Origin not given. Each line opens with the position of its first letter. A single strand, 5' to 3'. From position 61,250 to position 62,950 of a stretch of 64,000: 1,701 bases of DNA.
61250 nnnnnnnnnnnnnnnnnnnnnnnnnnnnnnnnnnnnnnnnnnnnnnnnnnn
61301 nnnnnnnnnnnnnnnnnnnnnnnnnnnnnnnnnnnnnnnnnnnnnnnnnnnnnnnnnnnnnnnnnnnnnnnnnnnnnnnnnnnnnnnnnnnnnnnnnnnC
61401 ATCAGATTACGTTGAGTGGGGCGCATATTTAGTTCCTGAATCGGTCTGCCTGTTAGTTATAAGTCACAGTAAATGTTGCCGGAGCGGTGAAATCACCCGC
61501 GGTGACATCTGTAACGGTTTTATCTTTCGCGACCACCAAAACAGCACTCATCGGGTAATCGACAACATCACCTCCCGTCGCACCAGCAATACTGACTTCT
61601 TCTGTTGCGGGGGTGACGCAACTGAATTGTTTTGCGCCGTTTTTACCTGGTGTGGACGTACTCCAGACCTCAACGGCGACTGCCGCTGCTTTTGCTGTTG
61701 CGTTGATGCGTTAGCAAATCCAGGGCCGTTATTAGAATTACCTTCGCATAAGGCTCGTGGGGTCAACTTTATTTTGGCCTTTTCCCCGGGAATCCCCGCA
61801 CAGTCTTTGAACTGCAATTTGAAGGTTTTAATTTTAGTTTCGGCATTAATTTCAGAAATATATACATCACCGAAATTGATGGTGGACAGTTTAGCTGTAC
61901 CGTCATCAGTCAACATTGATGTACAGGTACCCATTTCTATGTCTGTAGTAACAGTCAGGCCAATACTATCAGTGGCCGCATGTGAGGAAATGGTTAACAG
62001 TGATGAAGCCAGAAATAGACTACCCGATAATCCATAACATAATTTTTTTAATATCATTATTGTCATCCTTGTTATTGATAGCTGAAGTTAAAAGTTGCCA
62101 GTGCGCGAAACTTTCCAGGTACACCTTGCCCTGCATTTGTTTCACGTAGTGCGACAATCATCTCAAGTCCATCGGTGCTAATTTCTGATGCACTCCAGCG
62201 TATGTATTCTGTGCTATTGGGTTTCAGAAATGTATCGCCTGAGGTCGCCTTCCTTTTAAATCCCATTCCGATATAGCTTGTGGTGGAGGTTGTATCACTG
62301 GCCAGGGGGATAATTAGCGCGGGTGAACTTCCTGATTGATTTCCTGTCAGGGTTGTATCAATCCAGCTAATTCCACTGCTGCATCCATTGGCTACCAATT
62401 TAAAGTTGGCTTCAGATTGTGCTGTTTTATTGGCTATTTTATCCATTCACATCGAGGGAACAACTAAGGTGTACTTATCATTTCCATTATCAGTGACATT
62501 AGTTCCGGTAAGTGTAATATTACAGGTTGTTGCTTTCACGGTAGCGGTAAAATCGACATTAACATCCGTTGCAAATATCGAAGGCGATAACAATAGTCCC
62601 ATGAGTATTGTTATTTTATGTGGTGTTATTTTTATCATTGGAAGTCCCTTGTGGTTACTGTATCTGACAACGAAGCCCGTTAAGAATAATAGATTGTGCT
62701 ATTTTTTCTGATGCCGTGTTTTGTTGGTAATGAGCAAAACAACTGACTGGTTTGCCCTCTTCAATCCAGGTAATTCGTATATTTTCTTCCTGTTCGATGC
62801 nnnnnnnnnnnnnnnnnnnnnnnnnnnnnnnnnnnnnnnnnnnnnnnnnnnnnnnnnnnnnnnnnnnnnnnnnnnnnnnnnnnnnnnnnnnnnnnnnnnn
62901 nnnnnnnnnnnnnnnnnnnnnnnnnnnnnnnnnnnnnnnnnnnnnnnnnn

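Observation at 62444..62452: yadM is interrupted by an in-frame TGA between its signal-peptide part and mature domain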

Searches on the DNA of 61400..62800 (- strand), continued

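Call 16: get_annotated_region(hit=H4, flank=6000)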
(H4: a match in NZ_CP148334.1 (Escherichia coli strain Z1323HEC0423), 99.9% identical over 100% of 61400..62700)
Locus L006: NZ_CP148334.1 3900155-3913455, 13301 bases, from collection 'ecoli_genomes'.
description: Escherichia coli strain Z1323HEC0423 chromosome, complete genome
organism: Escherichia coli strain Z1323HEC0423 (NCBI taxid 562)
replicon: chromosome; assembly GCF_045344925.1
host: Homo sapiens; source: -; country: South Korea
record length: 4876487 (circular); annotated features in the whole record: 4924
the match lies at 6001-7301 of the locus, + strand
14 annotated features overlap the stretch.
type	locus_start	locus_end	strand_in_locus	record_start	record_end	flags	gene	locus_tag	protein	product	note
CDS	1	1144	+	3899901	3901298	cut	pcnB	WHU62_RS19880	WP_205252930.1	polynucleotide adenylyltransferase PcnB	-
CDS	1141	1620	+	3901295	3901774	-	folK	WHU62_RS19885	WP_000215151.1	2-amino-4-hydroxy-6-hydroxymethyldihydropteridine diphosphokinase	-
CDS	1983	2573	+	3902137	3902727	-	-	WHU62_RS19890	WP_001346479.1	fimbrial protein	-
CDS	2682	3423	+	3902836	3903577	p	-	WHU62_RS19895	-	fimbrial chaperone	frameshifted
CDS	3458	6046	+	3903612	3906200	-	-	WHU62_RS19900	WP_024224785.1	outer membrane usher protein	-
CDS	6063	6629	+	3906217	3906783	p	-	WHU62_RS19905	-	fimbrial protein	internal stop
CDS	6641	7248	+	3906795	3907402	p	yadL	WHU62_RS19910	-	fimbrial-like protein YadL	frameshifted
CDS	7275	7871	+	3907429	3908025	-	-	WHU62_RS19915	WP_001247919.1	fimbrial-like protein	-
CDS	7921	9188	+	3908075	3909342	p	-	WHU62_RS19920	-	fimbrial-like adhesin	frameshifted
CDS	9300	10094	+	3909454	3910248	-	panB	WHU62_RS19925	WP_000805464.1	3-methyl-2-oxobutanoate hydroxymethyltransferase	-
CDS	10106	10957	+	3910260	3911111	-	panC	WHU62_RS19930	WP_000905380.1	pantoate--beta-alanine ligase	-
CDS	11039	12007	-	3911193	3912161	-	rpnC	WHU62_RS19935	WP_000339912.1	Rpn family recombination-promoting nuclease/putative transposase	-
CDS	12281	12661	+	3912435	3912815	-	panD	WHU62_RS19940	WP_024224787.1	aspartate 1-decarboxylase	-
CDS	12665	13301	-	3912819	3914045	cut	yadE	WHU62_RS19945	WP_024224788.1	polysaccharide deacetylase family protein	-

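Call 18: search_dna_similar(query=L002:6063-6629:+, collection=ecoli_genomes, mode=distant, rows=spread, max_rows=30)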
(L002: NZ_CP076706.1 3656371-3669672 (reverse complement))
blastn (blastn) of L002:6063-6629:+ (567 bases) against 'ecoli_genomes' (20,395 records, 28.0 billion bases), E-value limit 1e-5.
Records with a match: 3951; places in all: 3965; records where one place covers at least 80% of the query: 3927.
Genomes with a match: 3951 of 5426; with a place that covers at least 80% of the query: 3927. Places per genome that has any: lowest 1, median 1, highest 2. On chromosomes: 3962 places; on plasmids: 3.
Best place of each record, by identity: >=99% 1; 95-99% 374; 80-90% 3; 60-80% 3573.
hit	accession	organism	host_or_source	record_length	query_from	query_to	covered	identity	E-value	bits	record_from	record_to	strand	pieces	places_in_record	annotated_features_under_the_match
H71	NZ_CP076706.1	Escherichia coli O170:H18 strain CFIAFB20120266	missing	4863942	1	567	100%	100.0%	0e+0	1023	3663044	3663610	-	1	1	fimbrial protein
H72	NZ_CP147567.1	Escherichia coli strain GN02100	Homo sapiens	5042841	1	567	100%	97.5%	0e+0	960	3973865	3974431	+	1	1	fimbrial protein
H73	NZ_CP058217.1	Escherichia coli Nissle 1917 strain Nissle 1917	Homo sapiens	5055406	1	567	100%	96.6%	0e+0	938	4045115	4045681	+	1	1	fimbrial protein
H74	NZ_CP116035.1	Escherichia coli strain FAH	Homo sapiens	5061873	1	567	100%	79.5%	2e-139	505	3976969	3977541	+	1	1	fimbrial protein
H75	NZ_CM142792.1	Escherichia coli strain GPEC1165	chicken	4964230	1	567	100%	78.8%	6e-134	487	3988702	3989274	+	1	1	fimbrial protein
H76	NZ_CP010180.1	Escherichia coli strain M1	mouse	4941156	1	567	100%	76.2%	8e-107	396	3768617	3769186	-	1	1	yadM: fimbrial protein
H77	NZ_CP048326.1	Escherichia coli strain 61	environment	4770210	1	567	100%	76.2%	8e-107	396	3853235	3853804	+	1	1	yadM: fimbrial protein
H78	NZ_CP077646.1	Escherichia coli strain ST866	Homo sapiens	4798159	1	567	100%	76.2%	8e-107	396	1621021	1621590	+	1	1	yadM: fimbrial protein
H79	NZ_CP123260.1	Escherichia coli strain YZLc4-1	chicken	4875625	1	567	100%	76.2%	8e-107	396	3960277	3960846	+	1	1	yadM: fimbrial protein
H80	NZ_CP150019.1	Escherichia coli strain 2024CK-00188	Homo sapiens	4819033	1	567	100%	76.2%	8e-107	396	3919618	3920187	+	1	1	yadM: fimbrial protein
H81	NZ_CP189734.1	Escherichia coli strain EC16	hand (human)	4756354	1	567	100%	76.2%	8e-107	396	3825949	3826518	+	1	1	yadM: fimbrial protein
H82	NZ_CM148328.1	Escherichia coli strain 02B17CRGN002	Homo sapiens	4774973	1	567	100%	76.2%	8e-107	396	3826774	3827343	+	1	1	yadM: fimbrial protein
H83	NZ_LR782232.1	Escherichia coli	soil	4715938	1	567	100%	76.2%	8e-107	396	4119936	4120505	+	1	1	yadM: fimbrial protein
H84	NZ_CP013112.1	Escherichia coli strain YD786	Homo sapiens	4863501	1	567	100%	76.0%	3e-105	391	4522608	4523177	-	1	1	yadM: fimbrial protein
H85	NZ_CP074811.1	Escherichia coli strain 7_56_38A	bovine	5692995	1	567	100%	76.0%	3e-105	391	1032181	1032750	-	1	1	yadM: fimbrial protein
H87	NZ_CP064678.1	Escherichia coli K-12 strain CETR3G40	not applicable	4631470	1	567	100%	75.8%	4e-104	387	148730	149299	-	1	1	yadM: fimbrial protein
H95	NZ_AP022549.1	Escherichia coli strain THO-015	Homo sapiens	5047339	1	567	100%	75.3%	9e-100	372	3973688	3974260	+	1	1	yadM: fimbrial protein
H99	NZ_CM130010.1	Escherichia coli strain E3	Poultry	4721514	1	567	100%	71.3%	2e-71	279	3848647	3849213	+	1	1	fimbrial protein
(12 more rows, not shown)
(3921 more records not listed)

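Call 19: get_annotated_region(hit=H87, flank=0)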
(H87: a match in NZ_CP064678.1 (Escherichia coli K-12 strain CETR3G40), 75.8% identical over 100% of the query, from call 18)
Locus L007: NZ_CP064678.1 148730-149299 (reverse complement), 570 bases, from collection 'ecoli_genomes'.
description: Escherichia coli K-12 strain CETR3G40 chromosome, complete genome
organism: Escherichia coli K-12 strain CETR3G40 (NCBI taxid 83333)
replicon: chromosome; assembly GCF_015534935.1
host: not applicable; source: -; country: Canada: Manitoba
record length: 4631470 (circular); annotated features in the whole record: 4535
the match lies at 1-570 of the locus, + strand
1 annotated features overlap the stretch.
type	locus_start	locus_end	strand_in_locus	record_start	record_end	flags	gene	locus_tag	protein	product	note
CDS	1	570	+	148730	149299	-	yadM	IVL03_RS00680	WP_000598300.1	fimbrial protein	-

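Call 20: get_annotated_region(hit=H74, flank=0)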
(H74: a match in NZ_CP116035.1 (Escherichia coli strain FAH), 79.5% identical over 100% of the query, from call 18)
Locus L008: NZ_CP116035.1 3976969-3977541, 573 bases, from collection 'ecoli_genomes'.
description: Escherichia coli strain FAH chromosome, complete genome
organism: Escherichia coli strain FAH (NCBI taxid 562)
replicon: chromosome; assembly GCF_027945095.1
host: Homo sapiens; source: feces from healthy subject; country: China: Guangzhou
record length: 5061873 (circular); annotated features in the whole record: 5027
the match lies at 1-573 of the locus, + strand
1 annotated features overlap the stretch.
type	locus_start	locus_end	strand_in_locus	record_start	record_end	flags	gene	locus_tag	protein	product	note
CDS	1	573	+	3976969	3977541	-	-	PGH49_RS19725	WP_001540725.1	fimbrial protein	-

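Call 21: get_annotated_region(hit=H95, flank=0)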
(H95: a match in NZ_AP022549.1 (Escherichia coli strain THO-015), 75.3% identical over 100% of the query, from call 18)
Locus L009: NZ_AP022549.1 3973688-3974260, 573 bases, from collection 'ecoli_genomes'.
description: Escherichia coli strain THO-015 chromosome, complete genome
organism: Escherichia coli strain THO-015 (NCBI taxid 562)
replicon: chromosome; assembly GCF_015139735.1
host: Homo sapiens; source: -; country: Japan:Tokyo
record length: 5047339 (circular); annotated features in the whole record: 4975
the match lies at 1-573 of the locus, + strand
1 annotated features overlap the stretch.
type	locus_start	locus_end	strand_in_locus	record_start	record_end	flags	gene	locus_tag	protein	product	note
CDS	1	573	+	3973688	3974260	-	yadM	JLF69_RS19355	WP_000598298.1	fimbrial protein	-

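Call 22: get_annotated_region(hit=H99, flank=0)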
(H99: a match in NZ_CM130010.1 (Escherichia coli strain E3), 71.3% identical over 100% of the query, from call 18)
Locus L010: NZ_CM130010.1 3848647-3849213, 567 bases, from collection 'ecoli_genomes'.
description: Escherichia coli strain E3 chromosome, whole genome shotgun sequence
organism: Escherichia coli strain E3 (NCBI taxid 562)
replicon: chromosome; assembly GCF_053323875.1
host: Poultry; source: -; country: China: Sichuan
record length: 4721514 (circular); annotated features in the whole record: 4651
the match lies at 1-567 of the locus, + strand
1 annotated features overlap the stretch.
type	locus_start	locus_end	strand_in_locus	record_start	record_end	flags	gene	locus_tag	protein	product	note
CDS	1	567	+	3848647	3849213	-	-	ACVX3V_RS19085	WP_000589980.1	fimbrial protein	-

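Call 23: get_annotated_region(hit=H73, flank=0)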
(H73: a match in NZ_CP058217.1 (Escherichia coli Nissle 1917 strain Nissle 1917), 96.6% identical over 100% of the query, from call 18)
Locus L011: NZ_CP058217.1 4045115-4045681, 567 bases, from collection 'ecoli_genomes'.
description: Escherichia coli Nissle 1917 chromosome, complete genome
organism: Escherichia coli Nissle 1917 strain Nissle 1917 (NCBI taxid 316435)
replicon: chromosome; assembly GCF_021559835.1
host: Homo sapiens; source: feces; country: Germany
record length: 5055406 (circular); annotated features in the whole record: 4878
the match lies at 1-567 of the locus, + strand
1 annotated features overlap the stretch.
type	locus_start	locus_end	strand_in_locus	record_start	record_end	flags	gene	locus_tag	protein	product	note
CDS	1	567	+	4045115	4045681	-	-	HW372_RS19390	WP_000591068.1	fimbrial protein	-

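Call 34: search_rna_families(source=window, start=61900, end=62800, threshold=evalue, max_evalue=10)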
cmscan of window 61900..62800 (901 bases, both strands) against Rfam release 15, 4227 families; matches with E-value up to 10: 3.
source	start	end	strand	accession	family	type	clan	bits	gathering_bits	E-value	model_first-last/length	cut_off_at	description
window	61995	62074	+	RF00055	SNORD96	Gene; snRNA; snoRNA; CD-box;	CL00072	18.5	43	2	1-85/85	no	Small nucleolar RNA SNORD96 family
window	62353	62451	-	RF01420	snoR113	Gene; snRNA; snoRNA; CD-box;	-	13.7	47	9.5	1-103/103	no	Small nucleolar RNA snoR113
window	62409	62485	-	RF01424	snoR118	Gene; snRNA; snoRNA; CD-box;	CL00071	13.3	44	9.7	1-92/92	no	small nucleolar RNA snoR118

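Call 52: search_dna_similar(query=L002:6241-6291:+, collection=ecoli_genomes, mode=near, max_rows=5, max_evalue=0.001)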
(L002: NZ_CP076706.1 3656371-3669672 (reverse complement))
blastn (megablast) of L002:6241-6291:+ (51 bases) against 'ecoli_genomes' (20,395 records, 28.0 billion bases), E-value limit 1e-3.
Records with a match: 375; places in all: 375; records where one place covers at least 80% of the query: 375.
Genomes with a match: 375 of 5426; with a place that covers at least 80% of the query: 375. Places per genome that has any: lowest 1, median 1, highest 1. On chromosomes: 375 places; on plasmids: 0.
Best place of each record, by identity: >=99% 363; 95-99% 12.
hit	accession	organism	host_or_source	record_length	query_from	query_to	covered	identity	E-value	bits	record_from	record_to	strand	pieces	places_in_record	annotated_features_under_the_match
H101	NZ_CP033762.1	Escherichia coli strain FDAARGOS_536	Homo sapiens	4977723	1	51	100%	100.0%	1e-17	95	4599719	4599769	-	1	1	fimbrial protein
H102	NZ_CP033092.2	Escherichia coli DSM 30083 = JCM 1649 = ATCC 11775 strain ...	-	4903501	1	51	100%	100.0%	1e-17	95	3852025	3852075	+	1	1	fimbrial protein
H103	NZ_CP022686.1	Escherichia coli Nissle 1917 strain Nissle 1917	Homo sapiens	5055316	1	51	100%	100.0%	1e-17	95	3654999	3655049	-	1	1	fimbrial protein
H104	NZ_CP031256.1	Escherichia coli strain M16807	Homo sapiens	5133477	1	51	100%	100.0%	1e-17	95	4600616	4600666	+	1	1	fimbrial protein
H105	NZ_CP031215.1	Escherichia coli strain Es_ST80_L1_NDM_10_2017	Homo sapiens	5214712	1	51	100%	100.0%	1e-17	95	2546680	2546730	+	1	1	fimbrial protein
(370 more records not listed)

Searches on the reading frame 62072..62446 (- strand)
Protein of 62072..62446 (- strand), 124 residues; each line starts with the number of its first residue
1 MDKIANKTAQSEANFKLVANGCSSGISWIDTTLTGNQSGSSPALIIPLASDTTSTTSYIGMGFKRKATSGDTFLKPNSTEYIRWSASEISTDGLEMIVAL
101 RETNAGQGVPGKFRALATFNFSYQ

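Call 32: search_protein_families(proteins=[window:62072-62446:-], library=ncbifam, max_evalue=0.01)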
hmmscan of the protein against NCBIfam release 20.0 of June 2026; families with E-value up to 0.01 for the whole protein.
window:62072-62446:- (124 aa): 2 families
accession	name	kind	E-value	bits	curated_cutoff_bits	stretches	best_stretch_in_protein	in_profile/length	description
NF011778.0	PRK15241.1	equivalog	1.5e-26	93.2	228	1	1-124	68-188/188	putative fimbrial protein StaD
NF011834.0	PRK15306.1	equivalog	2.3e-18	66.6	205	1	2-123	71-189/190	fimbrial protein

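Call 37: list_cluster_members(proteins=[window:62072-62446:-, window:62450-62638:-, L002:6063-6626:+])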
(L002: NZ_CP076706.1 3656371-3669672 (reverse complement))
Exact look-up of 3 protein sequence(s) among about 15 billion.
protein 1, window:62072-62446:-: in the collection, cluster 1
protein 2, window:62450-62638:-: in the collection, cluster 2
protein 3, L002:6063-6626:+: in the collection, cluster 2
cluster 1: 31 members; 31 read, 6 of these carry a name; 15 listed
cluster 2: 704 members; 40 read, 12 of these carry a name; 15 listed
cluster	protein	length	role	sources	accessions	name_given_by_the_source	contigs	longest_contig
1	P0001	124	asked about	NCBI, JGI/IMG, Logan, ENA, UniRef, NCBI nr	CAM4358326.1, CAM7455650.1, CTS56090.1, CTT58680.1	putative fimbrial subunit YadM precursor [Escherichia coli] | Fimbrial subunit YadM n=1 Tax=Escherichia coli TaxID=562 RepID=A0A376PZF7_ECOLX | hypothetical protein ECRN5871_1336 [Escherichia coli RN587/1]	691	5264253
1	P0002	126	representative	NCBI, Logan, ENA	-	-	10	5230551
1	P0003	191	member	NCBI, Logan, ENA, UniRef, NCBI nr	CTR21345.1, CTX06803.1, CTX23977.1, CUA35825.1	putative fimbrial subunit YadM precursor [Escherichia coli] | fimbrial protein n=1 Tax=Escherichia coli TaxID=562 RepID=UPI0002EE6B6D | fimbrial protein [Escherichia coli]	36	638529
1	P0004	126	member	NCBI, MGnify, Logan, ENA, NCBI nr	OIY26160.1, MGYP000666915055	fimbrial protein [Escherichia coli]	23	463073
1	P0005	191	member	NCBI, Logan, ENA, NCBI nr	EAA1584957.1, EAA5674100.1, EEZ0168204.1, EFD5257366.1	fimbrial protein [Escherichia coli]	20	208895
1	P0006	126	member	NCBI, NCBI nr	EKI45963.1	hypothetical protein EC07798_0238 [Escherichia coli 07798]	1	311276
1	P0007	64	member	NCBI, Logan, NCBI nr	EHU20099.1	putative fimbrial-like adhesin exported protein [Escherichia coli DEC1B]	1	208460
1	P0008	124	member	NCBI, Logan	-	-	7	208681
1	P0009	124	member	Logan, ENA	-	-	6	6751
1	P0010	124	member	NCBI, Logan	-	-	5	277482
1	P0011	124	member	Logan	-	-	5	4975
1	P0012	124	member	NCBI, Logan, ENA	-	-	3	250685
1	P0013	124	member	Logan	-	-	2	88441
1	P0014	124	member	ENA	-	-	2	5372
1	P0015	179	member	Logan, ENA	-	-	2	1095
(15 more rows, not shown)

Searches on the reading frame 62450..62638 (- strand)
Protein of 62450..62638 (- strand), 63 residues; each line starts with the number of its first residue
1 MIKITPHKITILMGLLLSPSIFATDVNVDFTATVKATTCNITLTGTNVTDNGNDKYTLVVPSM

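Call 32: search_protein_families(proteins=[window:62450-62638:-], library=ncbifam, max_evalue=0.01)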
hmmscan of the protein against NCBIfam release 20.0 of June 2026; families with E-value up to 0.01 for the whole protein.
window:62450-62638:- (63 aa): 3 families
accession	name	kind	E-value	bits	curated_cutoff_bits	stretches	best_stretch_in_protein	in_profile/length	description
NF011778.0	PRK15241.1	equivalog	8.4e-07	28.9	228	1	20-60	20-63/188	putative fimbrial protein StaD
NF011834.0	PRK15306.1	equivalog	0.00018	21.3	205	1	21-51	25-55/190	fimbrial protein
NF011794.0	PRK15262.1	equivalog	0.00073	19.1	132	1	7-46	10-51/200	fimbrial-like protein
